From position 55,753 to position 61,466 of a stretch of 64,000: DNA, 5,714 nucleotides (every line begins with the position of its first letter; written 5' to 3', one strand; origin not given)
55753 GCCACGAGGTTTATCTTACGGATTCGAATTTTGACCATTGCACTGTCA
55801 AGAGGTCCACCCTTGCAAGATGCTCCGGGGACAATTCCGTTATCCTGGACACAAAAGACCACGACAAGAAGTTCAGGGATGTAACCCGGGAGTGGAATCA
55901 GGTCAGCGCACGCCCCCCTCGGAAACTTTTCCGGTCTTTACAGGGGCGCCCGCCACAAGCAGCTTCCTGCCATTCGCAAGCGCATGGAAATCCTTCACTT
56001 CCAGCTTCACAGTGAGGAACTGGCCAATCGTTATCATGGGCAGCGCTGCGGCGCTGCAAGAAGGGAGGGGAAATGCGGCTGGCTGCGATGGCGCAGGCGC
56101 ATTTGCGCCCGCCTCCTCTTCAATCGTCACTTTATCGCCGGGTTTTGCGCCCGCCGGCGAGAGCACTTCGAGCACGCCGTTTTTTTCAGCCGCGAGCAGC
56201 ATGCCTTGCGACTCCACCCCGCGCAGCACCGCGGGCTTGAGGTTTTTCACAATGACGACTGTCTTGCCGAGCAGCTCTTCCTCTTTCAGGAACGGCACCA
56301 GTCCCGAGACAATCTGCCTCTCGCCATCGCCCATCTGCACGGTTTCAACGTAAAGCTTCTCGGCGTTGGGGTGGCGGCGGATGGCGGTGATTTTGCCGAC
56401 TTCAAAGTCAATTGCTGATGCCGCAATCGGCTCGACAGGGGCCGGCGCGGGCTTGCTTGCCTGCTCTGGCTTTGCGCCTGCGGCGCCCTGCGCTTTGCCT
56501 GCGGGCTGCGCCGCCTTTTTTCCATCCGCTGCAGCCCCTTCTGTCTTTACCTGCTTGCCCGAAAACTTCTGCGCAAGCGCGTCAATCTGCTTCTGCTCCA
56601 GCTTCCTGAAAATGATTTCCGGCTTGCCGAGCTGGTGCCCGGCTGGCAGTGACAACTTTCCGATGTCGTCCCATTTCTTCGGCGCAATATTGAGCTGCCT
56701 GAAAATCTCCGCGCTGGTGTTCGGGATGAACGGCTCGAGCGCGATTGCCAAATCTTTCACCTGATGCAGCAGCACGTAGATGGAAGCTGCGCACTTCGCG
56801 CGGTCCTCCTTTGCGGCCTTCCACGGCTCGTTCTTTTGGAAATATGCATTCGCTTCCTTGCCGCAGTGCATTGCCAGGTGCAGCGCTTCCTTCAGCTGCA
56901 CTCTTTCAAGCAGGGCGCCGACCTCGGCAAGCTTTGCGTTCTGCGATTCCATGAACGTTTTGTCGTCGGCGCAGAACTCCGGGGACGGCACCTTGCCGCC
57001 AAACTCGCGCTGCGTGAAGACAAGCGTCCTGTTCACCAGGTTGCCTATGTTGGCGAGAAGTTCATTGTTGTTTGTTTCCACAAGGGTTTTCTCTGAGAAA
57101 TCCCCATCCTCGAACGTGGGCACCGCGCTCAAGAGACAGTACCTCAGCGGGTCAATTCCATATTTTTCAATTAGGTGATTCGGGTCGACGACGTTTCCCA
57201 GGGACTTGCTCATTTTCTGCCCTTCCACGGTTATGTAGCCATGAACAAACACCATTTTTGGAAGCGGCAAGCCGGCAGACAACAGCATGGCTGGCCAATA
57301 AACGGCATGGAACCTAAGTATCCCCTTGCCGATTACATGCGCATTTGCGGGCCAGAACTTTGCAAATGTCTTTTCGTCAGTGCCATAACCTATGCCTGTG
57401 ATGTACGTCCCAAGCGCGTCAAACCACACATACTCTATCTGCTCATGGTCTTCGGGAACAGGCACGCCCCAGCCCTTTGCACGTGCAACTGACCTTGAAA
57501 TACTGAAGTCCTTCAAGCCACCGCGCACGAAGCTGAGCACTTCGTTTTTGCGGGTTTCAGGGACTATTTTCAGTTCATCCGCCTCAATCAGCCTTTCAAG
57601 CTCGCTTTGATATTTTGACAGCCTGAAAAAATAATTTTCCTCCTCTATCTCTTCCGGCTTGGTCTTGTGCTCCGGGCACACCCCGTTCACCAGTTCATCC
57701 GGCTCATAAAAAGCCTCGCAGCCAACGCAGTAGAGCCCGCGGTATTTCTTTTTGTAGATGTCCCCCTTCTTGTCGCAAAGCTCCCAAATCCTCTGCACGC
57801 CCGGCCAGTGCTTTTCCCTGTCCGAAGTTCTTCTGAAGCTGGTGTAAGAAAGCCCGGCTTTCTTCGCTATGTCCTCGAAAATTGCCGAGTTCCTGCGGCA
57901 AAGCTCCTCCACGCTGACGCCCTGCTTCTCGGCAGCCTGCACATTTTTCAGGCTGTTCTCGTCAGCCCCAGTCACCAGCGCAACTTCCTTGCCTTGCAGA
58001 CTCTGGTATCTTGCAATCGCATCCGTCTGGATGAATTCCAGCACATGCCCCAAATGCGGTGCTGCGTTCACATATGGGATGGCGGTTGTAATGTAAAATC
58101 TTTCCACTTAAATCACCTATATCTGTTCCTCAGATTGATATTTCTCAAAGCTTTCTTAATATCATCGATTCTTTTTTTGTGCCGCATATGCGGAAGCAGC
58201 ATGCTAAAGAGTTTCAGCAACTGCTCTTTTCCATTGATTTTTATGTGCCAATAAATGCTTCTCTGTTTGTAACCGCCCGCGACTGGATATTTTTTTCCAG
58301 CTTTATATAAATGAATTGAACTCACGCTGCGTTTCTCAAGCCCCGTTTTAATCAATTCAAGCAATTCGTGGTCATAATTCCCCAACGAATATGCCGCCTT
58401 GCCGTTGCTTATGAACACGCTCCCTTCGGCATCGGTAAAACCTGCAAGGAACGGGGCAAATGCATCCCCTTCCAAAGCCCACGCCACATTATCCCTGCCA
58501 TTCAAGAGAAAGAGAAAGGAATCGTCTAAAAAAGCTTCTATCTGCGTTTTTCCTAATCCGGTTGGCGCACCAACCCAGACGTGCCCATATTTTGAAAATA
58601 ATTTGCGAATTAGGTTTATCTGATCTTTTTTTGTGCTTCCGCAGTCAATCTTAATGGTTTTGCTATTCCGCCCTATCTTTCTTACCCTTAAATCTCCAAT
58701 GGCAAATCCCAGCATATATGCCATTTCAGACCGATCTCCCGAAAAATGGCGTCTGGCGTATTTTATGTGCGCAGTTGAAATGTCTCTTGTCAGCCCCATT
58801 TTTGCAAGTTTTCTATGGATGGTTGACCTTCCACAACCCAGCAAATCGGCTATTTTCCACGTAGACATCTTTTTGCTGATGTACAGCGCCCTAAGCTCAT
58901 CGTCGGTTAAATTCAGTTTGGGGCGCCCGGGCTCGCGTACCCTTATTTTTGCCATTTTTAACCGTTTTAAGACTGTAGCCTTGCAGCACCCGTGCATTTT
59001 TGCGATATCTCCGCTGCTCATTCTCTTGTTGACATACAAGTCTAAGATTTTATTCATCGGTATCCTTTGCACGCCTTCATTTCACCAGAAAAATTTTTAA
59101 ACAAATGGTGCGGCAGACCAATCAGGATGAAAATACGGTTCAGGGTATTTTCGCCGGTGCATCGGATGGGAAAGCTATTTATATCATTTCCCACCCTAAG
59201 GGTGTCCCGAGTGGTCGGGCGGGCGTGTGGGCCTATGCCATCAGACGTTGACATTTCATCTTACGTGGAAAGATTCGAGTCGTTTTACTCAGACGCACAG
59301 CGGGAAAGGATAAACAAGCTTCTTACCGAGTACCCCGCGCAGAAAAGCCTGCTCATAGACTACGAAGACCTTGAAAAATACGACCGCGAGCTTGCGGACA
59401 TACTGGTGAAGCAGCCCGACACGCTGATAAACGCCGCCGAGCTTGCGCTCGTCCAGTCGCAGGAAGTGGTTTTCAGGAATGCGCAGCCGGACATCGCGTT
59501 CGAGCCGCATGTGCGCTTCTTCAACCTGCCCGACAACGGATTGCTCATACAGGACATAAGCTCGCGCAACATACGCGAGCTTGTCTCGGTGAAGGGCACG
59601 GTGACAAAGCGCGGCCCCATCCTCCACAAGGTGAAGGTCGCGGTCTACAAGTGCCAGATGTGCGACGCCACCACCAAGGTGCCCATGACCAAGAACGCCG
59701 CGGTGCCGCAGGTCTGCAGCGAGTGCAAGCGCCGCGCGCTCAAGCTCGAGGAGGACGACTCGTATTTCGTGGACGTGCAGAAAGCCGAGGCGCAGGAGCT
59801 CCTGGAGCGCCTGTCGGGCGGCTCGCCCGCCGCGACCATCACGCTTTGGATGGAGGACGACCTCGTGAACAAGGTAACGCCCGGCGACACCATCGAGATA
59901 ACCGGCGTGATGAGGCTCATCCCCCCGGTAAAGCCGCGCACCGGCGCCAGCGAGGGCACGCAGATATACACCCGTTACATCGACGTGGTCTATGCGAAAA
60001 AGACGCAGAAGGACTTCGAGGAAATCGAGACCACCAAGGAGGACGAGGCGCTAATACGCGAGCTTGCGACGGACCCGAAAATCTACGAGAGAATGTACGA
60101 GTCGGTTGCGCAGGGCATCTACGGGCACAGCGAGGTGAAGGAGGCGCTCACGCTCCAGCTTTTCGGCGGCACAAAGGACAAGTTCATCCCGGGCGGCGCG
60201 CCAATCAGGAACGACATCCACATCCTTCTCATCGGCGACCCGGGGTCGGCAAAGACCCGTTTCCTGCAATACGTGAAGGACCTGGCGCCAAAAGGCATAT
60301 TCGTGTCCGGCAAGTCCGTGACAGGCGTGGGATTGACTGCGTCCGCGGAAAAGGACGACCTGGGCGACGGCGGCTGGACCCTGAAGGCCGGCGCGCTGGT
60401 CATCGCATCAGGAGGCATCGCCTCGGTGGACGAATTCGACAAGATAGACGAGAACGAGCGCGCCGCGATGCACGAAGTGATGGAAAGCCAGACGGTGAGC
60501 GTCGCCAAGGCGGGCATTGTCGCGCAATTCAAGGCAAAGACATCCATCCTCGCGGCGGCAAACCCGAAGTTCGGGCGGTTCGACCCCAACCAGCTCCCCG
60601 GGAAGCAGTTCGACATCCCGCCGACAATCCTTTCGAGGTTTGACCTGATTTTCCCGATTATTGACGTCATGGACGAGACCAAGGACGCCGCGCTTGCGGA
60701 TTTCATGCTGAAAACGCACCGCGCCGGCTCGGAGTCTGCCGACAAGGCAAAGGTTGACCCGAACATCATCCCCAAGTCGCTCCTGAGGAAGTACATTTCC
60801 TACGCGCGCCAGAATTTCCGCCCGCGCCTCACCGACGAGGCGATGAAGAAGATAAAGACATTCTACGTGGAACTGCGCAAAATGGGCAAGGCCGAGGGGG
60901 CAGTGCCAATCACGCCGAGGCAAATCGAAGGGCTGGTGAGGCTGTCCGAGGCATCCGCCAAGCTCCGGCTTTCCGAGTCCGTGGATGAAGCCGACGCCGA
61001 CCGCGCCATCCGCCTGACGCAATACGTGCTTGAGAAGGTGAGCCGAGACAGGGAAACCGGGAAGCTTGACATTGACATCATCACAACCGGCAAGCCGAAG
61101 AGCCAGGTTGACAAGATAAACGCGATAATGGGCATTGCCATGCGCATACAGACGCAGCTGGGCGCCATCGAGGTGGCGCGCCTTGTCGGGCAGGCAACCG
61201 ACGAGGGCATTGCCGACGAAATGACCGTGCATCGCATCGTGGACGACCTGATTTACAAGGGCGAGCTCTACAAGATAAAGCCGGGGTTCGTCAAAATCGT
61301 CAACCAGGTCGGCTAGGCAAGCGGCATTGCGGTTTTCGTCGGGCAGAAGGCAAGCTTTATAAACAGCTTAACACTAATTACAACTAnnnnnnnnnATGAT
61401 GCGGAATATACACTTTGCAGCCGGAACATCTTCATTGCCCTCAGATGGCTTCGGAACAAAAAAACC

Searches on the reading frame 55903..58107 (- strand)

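Call 72: search_protein_families(library=pfam, proteins=[window:55903-58107:-], max_evalue=0.00001)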
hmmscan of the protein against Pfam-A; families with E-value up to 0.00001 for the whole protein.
window:55903-58107:- (734 aa): 6 families
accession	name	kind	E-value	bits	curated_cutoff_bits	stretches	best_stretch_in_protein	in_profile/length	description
PF09334.17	tRNA-synt_1g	-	6.2e-105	351.6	20.1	2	134-362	159-391/391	tRNA synthetases class I (M)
PF00133.28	tRNA-synt_1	-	3.8e-29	102.1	22.7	2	226-328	300-405/414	tRNA synthetases class I (I, L, M and V)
PF01588.26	tRNA_bind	-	6.8e-28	97.1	27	1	569-658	2-95/96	Putative tRNA binding domain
PF19303.5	Anticodon_3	-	6.7e-19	68.7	23.5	1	378-519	7-151/152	Anticodon binding domain of methionyl tRNA ligase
PF01406.26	tRNA-synt_1e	-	2e-12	47.5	27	1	286-344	241-298/301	tRNA synthetases class I (C) catalytic domain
PF08264.19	Anticodon_1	-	2.3e-07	31.2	25.1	1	382-499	1-99/148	Anticodon-binding domain of tRNA ligase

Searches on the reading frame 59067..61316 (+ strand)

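Call 72: search_protein_families(library=pfam, proteins=[window:59067-61316:+], max_evalue=0.00001)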
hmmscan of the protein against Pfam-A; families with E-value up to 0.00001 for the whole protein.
window:59067-61316:+ (749 aa): 6 families
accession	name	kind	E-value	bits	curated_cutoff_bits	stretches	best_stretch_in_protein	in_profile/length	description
PF00493.29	MCM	-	6.4e-82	274.4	23.3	1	327-551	2-224/224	MCM P-loop domain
PF17855.7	MCM_lid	-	1.4e-29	102.8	27.4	1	572-652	2-84/87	MCM AAA-lid domain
PF17207.9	MCM_OB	-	4.6e-27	94.7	24.8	1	161-285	2-125/126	MCM OB domain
PF01078.27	Mg_chelatase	-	1.3e-07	31.7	20.3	0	432-500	90-158/207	Magnesium chelatase, subunit ChlI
PF07728.20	AAA_5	-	2.6e-07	31.1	22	1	385-501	1-124/139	AAA domain (dynein-related subfamily)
PF14551.11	MCM_N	-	6.9e-07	30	24.9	0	79-153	22-95/95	MCM N-terminal domain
